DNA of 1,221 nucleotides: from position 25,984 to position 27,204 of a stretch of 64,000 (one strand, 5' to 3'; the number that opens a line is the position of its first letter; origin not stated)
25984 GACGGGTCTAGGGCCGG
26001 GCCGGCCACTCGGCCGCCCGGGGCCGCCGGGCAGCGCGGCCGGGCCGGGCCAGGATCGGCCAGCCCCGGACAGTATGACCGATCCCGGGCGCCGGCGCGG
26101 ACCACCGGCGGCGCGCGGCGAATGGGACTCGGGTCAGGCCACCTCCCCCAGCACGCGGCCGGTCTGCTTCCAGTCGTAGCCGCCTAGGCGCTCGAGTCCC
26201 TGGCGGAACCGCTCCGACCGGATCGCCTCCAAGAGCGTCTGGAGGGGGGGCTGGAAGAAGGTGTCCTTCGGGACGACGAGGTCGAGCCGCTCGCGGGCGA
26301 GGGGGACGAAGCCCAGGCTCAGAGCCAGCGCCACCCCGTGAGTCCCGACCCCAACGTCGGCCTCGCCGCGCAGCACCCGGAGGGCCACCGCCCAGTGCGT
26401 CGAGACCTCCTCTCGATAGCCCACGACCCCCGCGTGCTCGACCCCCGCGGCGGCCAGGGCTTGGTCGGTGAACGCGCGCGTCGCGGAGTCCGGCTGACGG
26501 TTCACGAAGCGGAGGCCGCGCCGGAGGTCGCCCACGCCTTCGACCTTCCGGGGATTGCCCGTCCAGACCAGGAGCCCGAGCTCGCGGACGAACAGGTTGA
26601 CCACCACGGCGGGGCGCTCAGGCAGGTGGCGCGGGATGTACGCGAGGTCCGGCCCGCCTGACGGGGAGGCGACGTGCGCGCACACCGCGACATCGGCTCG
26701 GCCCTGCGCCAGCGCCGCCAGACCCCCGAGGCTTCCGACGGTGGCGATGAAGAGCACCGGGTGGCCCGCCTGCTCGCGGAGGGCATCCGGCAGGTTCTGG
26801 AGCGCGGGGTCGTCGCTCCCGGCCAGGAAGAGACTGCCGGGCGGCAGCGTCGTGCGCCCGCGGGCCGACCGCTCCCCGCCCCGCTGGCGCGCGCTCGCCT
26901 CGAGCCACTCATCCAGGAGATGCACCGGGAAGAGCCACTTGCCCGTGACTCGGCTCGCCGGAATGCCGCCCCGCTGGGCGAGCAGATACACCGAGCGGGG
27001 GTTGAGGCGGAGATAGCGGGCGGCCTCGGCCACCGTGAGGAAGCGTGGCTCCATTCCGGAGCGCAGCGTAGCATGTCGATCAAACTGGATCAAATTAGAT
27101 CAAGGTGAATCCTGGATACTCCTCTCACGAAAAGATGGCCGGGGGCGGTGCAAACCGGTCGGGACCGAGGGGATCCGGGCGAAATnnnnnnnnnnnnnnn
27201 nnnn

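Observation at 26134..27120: TunR-like regulator with an AT-rich triple GATCAA repeat immediately upstream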

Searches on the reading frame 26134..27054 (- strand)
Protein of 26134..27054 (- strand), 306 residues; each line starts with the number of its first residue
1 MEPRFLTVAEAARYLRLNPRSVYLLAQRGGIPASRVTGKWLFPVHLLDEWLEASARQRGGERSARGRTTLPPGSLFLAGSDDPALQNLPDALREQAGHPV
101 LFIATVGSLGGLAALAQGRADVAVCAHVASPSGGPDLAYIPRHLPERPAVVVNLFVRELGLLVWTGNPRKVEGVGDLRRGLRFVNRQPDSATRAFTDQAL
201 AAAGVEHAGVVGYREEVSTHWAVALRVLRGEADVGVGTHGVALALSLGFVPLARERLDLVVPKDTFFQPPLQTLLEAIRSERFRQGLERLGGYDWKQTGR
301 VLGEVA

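Call 6: search_protein_families(library=pfam, proteins=[window:26134-27054:-], max_evalue=0.001)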
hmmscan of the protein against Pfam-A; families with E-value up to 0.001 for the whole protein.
window:26134-27054:- (306 aa): 5 families
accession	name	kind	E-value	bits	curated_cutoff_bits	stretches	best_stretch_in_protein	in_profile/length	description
PF12727.12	PBP_like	-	5.2e-54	182.8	27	1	98-278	10-192/193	PBP superfamily domain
PF12728.13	HTH_17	-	2.3e-13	50.6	27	1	5-53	1-49/51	Helix-turn-helix domain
PF12974.12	Phosphonate-bd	-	3.1e-06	27.2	27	1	158-241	84-166/242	ABC transporter, phosphonate, periplasmic substrate-binding protein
PF03466.25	LysR_substrate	-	7.4e-06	25.9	28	0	222-281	46-104/209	LysR substrate binding domain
PF13531.11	SBP_bac_11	-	0.00012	22.4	25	1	149-252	71-180/227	Bacterial extracellular solute-binding protein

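Call 7: search_protein_families(library=ncbifam, proteins=[window:26134-27054:-], max_evalue=0.001)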
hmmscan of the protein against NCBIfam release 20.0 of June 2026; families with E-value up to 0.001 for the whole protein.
window:26134-27054:- (306 aa): 3 families
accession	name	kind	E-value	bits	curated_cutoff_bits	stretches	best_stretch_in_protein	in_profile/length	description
NF011068.0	PRK14498.1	equivalog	1.4e-53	181.9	534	1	74-302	418-644/647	molybdopterin biosynthesis protein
TIGR01764.1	excise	domain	7.5e-10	39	28.8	1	5-53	1-49/49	excisionase family DNA-binding protein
NF047737.1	antiphage_MADS1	equivalog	4.3e-08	33.3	80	1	4-51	2-49/49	methylation-associated defense system helix-turn-helix domain-containing protein MAD1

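Call 13: find_homologous_proteins(query=window:26134-27054:-, max_evalue=1e-10)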
Query window:26134-27054:- (306 aa): 509 proteins with E <= 1e-10 among 8000 candidates; the best 120 are listed.
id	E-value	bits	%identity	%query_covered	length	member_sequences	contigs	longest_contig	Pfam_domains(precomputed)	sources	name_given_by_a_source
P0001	9.8e-198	674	100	100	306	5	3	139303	PF12728.14,PF12727.13,PF12974.13,PF03466.26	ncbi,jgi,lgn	jgi:excisionase family DNA binding protein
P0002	3.5e-169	580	86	100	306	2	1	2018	PF12728.14,PF12727.13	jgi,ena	jgi:excisionase family DNA binding protein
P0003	1.2e-166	572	87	100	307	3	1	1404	PF12728.14,PF12727.13,PF03466.26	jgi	-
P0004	2.5e-161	554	84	100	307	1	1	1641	PF12728.14,PF13531.12,PF12727.13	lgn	-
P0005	1.4e-158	545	83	100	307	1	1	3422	PF12728.14,PF13531.12,PF12727.13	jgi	-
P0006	1.5e-157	542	83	100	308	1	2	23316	PF12728.14,PF13531.12,PF12727.13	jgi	jgi:putative molybdopterin biosynthesis protein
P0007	1.1e-155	536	82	100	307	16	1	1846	PF12728.14,PF13531.12,PF12727.13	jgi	jgi:putative molybdopterin biosynthesis protein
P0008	2.4e-155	535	83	100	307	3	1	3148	PF12728.14,PF13531.12,PF12727.13,PF12974.13,PF03466.26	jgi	jgi:putative molybdopterin biosynthesis protein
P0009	8.2e-154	530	80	100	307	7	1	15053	PF12728.14,PF13531.12,PF12727.13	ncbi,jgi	jgi:putative molybdopterin biosynthesis protein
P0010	1.7e-152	525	80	100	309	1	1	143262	PF12728.14,PF13531.12,PF12727.13,PF12974.13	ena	-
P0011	3.2e-152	524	81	100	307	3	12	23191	PF12728.14,PF13531.12,PF12727.13,PF12974.13,PF03466.26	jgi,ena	jgi:putative molybdopterin biosynthesis protein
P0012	8.3e-152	523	80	100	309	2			PF12728.14,PF13531.12,PF12727.13,PF12974.13,PF03466.26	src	-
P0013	2.3e-151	522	80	100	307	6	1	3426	PF12728.14,PF13531.12,PF12727.13,PF12974.13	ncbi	-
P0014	3.3e-151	521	80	100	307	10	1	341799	PF12728.14,PF13531.12,PF12727.13,PF12974.13,PF03466.26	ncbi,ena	-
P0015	4.8e-151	520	79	100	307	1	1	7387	PF12728.14,PF13531.12,PF12727.13,PF12974.13,PF03466.26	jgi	jgi:excisionase family DNA binding protein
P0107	8.7e-119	415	67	100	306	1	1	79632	PF12728.14,PF13531.12,PF12727.13,PF03466.26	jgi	jgi:putative molybdopterin biosynthesis protein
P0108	1.9e-118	413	67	100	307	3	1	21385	PF12728.14,PF13531.12,PF12727.13,PF03466.26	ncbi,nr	ncbi:MAG TPA: helix-turn-helix transcriptional regulator [Methylomirabilota bacterium]|nr:helix-turn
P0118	4.8e-116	406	66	100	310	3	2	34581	PF12728.14,PF13531.12,PF12727.13,PF12974.13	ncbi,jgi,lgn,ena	-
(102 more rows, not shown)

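Call 15: find_related_loci(query=window:26134-27054:-, collection=genome_contigs, flank=6000)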
Query window:26134-27054:- (306 aa) in genome_contigs; peptide patterns used: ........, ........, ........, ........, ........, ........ (x = any residue, [..] = any of these).
203 stretches matched a pattern; 24 encode a relative of the query (tblastn E <= 1e-3); 24 distinct loci.
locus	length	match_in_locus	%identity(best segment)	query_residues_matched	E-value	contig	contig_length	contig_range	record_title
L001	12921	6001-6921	80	1-306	4e-155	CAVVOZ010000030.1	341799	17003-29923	MAG: uncultured Candidatus Rokubacteria bacterium isolate MFD02242.bin.2.101 genome assembly, contig: contig_5061, whole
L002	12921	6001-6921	79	1-306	1e-152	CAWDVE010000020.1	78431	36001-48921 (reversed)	MAG: uncultured Candidatus Rokubacteria bacterium isolate MFD05674.bin.2.168 genome assembly, contig: contig_43256, whol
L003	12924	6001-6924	77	1-306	1e-147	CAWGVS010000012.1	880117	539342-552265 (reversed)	MAG: uncultured Candidatus Rokubacteria bacterium isolate MFD02242.bin.2.73 genome assembly, contig: contig_975, whole g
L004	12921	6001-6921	77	1-306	2e-147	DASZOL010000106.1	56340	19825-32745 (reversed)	MAG TPA_asm: Candidatus Methylomirabilota bacterium isolate SMAG_U5944 k141_3730535, whole genome shotgun sequence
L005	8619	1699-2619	79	1-306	3e-145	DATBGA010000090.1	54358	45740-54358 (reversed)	MAG TPA_asm: Candidatus Methylomirabilota bacterium isolate SMAG_U3825 k141_5997068, whole genome shotgun sequence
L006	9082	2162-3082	75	1-306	1e-145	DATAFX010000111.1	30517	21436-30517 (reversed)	MAG TPA_asm: Candidatus Methylomirabilota bacterium isolate SMAG_U6814 k141_1662495, whole genome shotgun sequence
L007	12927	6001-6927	77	1-306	1e-142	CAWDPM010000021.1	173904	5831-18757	MAG: uncultured Candidatus Rokubacteria bacterium isolate MFD04850.bin.1.411 genome assembly, contig: contig_31411, whol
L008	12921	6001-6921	74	1-306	2e-139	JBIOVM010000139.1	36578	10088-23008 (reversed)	MAG: Candidatus Rokuibacteriota bacterium isolate MAG108 k127_3626408, whole genome shotgun sequence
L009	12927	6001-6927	78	1-306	8e-151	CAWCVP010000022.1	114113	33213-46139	MAG: uncultured Candidatus Rokubacteria bacterium isolate MFD00962.bin.2.92 genome assembly, contig: contig_84396, whole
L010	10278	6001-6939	65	1-305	1e-114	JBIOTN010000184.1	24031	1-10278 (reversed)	MAG: Candidatus Rokuibacteriota bacterium isolate MAG159 k127_3489195, whole genome shotgun sequence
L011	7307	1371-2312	65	1-305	8e-111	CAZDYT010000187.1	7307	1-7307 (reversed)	MAG TPA_asm: uncultured bacterium isolate binchicken_co95_48 genome assembly, contig: NODE_5618_length_7307_cov_6.105212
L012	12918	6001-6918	77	1-306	3e-146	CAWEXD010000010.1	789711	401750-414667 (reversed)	MAG: uncultured Candidatus Rokubacteria bacterium isolate MFD06229.bin.1.275 genome assembly, contig: contig_4588, whole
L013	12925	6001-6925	71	1-305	8e-114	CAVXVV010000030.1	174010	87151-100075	MAG: uncultured Candidatus Rokubacteria bacterium isolate MFD04850.bin.2.156 genome assembly, contig: contig_15482, whol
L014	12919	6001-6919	75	1-305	3e-112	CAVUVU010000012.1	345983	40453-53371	MAG: uncultured Candidatus Rokubacteria bacterium isolate MFD05567.bin.2.187 genome assembly, contig: contig_67024, whol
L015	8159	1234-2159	79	1-299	9e-101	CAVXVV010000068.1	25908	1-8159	MAG: uncultured Candidatus Rokubacteria bacterium isolate MFD04850.bin.2.156 genome assembly, contig: contig_4706, whole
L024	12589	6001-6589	72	1-194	1e-38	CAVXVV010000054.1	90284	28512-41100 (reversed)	MAG: uncultured Candidatus Rokubacteria bacterium isolate MFD04850.bin.2.156 genome assembly, contig: contig_3717, whole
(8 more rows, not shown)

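Call 32: search_solved_structures(query=window:26134-27054:-, max_evalue=0.01, show_alignments=2)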
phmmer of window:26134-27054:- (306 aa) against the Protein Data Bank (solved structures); distinct sequences matched with E-value up to 0.01: 0.

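Call 40: search_protein_families(library=pfam, proteins=[L007:7106-7744:+, L007:8936-9970:+, L007:4865-5602:-, L007:10160-11479:-, L024:6561-7910:+, L015:5114-6343:+, L024:3825-4772:-], max_evalue=0.001)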
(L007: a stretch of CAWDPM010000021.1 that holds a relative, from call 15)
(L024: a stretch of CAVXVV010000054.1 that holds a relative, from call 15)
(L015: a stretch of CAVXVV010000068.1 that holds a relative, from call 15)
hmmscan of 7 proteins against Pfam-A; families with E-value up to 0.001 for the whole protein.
L007:7106-7744:+ (213 aa): 1 family
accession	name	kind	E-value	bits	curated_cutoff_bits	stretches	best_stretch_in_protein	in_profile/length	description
PF13531.11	SBP_bac_11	-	3.8e-25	89.4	25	1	31-200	46-200/227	Bacterial extracellular solute-binding protein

L007:8936-9970:+ (345 aa): 2 families
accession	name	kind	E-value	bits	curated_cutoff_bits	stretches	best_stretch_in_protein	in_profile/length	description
PF02739.22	5_3_exonuc_N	-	1.2e-24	87.4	34.3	1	52-214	3-164/164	5'-3' exonuclease, N-terminal resolvase-like domain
PF01367.25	5_3_exonuc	-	2.4e-20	73.2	40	1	215-315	1-96/97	5'-3' exonuclease, C-terminal SAM fold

L007:4865-5602:- (246 aa): 1 family
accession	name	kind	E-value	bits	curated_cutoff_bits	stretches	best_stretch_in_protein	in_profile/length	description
PF00171.27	Aldedh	-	6.9e-81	272.6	23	1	6-216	118-329/461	Aldehyde dehydrogenase family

L007:10160-11479:- (440 aa): 2 families
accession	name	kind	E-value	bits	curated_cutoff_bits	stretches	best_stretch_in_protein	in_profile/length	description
PF00587.30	tRNA-synt_2b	-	7.9e-38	130.7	29.3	1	232-414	3-179/179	tRNA synthetase class II core domain (G, H, P, S and T)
PF02403.27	Seryl_tRNA_N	-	1.4e-21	77.2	28.2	1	12-117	1-107/108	Seryl-tRNA synthetase N-terminal domain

L024:6561-7910:+ (450 aa): 2 families
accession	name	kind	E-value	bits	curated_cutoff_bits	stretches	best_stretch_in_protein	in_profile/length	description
PF00589.27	Phage_integrase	-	9.7e-10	38.9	27.1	1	259-413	21-168/172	Phage integrase family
PF24624.1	Int_N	-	0.00068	20.8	27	0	168-231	29-92/100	Phage integrase, N-terminal domain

L015:5114-6343:+ (410 aa): 3 families
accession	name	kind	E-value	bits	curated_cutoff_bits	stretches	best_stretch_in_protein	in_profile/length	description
PF14294.11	DUF4372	-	5.9e-28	97.3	25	1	30-98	5-73/74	Domain of unknown function (DUF4372)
PF01609.27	DDE_Tnp_1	-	3.5e-26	92.6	23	1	144-354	5-200/200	Transposase DDE domain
PF13612.12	DDE_Tnp_1_3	-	0.001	19.6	27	0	172-240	46-113/155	Transposase DDE domain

L024:3825-4772:- (316 aa): 2 families
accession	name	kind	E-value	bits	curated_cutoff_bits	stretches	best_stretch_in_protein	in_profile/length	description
PF01380.27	SIS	-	4.3e-14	52.9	25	1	143-264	2-126/131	SIS domain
PF01418.23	HTH_6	-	7.6e-10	39.1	28.3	1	22-87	7-72/77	Helix-turn-helix domain, rpiR family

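Call 52: predict_structure(alignment_id=A1)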
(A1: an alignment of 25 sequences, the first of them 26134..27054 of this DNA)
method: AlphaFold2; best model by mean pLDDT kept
length: 306 residues; sequences in the alignment: 25
mean_pLDDT: 75.0   pTM: 0.63
mean pLDDT of the five models: 75.0, 70.6, 70.2, 69.3, 68.1
residues with pLDDT >= 90: 57; 70-90: 152; 50-70: 59; < 50: 38
segments of 3 or more residues with pLDDT < 50: 56-68, 216-227, 229-237
pLDDT, mean of each block of 10 residues (from residue 1): 79 92 81 82 86 56 42 79 81 82 78 87 84 75 88 85 69 75 57 69 75 49 47 43 64 84 90 94 85 85 89
secondary structure, 60 per line:
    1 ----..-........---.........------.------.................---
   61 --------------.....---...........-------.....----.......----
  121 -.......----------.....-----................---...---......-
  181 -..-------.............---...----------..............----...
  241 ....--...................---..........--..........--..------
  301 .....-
elements in order: H8-15 H19-27 E41-43 H44-57 E75-79 H83-93 E101-105 H110-116 E122-128 H139-143 E149-164 H174-179 H191-203 H220-233 H238-244 E247-262 H269-278 H281-290 E301-305

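Call 54: search_protein_representatives(protein=window:26134-27054:-)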
Query: 306 residues. Proteins with E-value up to 0.001 (for the whole library): 4453; up to 1e-10: 1990; up to 1e-30: 219. The best 150 are listed.
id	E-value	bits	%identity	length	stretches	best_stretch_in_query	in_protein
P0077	3.3e-140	483.2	76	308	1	1-306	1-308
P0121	1.0e-82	294.4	77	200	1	1-196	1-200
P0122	8.3e-79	281.6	77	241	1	123-296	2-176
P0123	2.6e-65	237.3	46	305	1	5-302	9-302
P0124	3.3e-62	227.1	81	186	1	1-142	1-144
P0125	2.9e-61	224.0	39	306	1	5-302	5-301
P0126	9.5e-59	215.7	42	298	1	4-302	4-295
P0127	2.9e-58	214.1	45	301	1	4-304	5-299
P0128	7.3e-58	212.8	42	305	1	2-302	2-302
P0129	1.1e-57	212.2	41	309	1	4-302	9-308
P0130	1.8e-57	211.5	41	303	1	6-304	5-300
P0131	3.7e-57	210.5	43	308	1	5-302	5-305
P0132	1.3e-55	205.4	46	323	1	5-302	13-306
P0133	1.1e-54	202.4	37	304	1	4-304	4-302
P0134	1.2e-54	202.3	36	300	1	1-302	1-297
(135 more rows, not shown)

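Call 55: fold_search(model_id=the predicted structure, library=pdb)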
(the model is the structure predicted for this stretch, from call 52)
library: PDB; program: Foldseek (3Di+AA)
matches with E <= 10: 1366; with E <= 0.001: 271
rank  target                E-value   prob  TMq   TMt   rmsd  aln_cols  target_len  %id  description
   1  6g4r_B                3.7e-08  1.00  0.39  0.37  13.4       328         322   15  Corynebacterium glutamicum OxyR C206S mutant, H2O2-bound (released 2018-12-05)
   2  1iz1_B                4.7e-08  1.00  0.36  0.37  20.9       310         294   16  CRYSTAL STRUCTURE OF CBNR, A LYSR FAMILY TRANSCRIPTIONAL REGULATOR (released 2003-05-06)
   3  8sbf_D                7.2e-08  1.00  0.36  0.37  22.2       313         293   18  Full-length structure of the LysR-type transcriptional regulator, ACIAD0746, from Acinetobacter baylyi (released 2024-04-17)
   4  6g1d_C                8.1e-08  1.00  0.38  0.38  17.2       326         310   16  Corynebacterium glutamicum OxyR C206 mutant (released 2018-12-05)
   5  6g1d_D                8.1e-08  1.00  0.38  0.37  13.8       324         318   16  Corynebacterium glutamicum OxyR C206 mutant (released 2018-12-05)
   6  6g1d_B                9.1e-08  1.00  0.39  0.38  13.4       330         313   15  Corynebacterium glutamicum OxyR C206 mutant (released 2018-12-05)
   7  6g4r_E                1.0e-07  1.00  0.37  0.37  15.2       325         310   17  Corynebacterium glutamicum OxyR C206S mutant, H2O2-bound (released 2018-12-05)
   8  8sbf_A                1.1e-07  1.00  0.38  0.39  13.7       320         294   17  Full-length structure of the LysR-type transcriptional regulator, ACIAD0746, from Acinetobacter baylyi (released 2024-04-17)
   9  8sbf_B                1.4e-07  1.00  0.38  0.39  14.1       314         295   18  Full-length structure of the LysR-type transcriptional regulator, ACIAD0746, from Acinetobacter baylyi (released 2024-04-17)
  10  1ixc_B                1.7e-07  1.00  0.37  0.38  21.0       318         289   16  Crystal structure of CbnR, a LysR family transcriptional regulator (released 2003-06-18)
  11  8h3z_A                2.5e-07  1.00  0.35  0.47   7.2       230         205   19  Crystal structure of the effector-binding domain of the LysR-type trasncription factor NtcB from Anabaena PCC 7120 (released 2023-10-04)
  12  6g4r_A                5.0e-07  1.00  0.35  0.34  14.7       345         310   16  Corynebacterium glutamicum OxyR C206S mutant, H2O2-bound (released 2018-12-05)
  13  6g1b_B                5.0e-07  1.00  0.34  0.32  19.8       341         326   17  Corynebacterium glutamicum OxyR, oxidized form (released 2018-12-05)
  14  6g1d_A                5.3e-07  1.00  0.38  0.37  16.9       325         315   16  Corynebacterium glutamicum OxyR C206 mutant (released 2018-12-05)
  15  6g1b_J                8.1e-07  1.00  0.33  0.32  22.1       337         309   15  Corynebacterium glutamicum OxyR, oxidized form (released 2018-12-05)
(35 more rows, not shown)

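Call 56: find_encoding_contigs(protein=P0108, flank=3000, max_places=3)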
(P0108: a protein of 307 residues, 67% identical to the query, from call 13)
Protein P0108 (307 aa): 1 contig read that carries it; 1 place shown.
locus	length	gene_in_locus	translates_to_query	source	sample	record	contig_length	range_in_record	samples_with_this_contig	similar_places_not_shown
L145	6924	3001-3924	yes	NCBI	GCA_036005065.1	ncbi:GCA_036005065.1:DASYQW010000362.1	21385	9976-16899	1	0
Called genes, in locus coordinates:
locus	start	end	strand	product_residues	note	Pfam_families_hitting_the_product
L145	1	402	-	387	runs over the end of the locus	-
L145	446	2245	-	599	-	PF00009:GTP_EFTU, PF01926:MMR_HSR1 (faint), PF03144:GTP_EFTU_D2, PF22042:EF-G_D2, PF00679:EFG_C, PF21018:BipA_C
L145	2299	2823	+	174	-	PF00160:Pro_isomerase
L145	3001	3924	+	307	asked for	PF12728:HTH_17, PF03466:LysR_substrate (faint), PF12727:PBP_like, PF13531:SBP_bac_11 (weak)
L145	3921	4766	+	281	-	PF12849:PBP_like_2, PF13531:SBP_bac_11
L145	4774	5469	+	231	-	PF00528:BPD_transp_1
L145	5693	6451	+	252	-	PF01547:SBP_bac_1 (weak), PF13531:SBP_bac_11, PF01547:SBP_bac_1 (weak)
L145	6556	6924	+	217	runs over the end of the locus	PF00528:BPD_transp_1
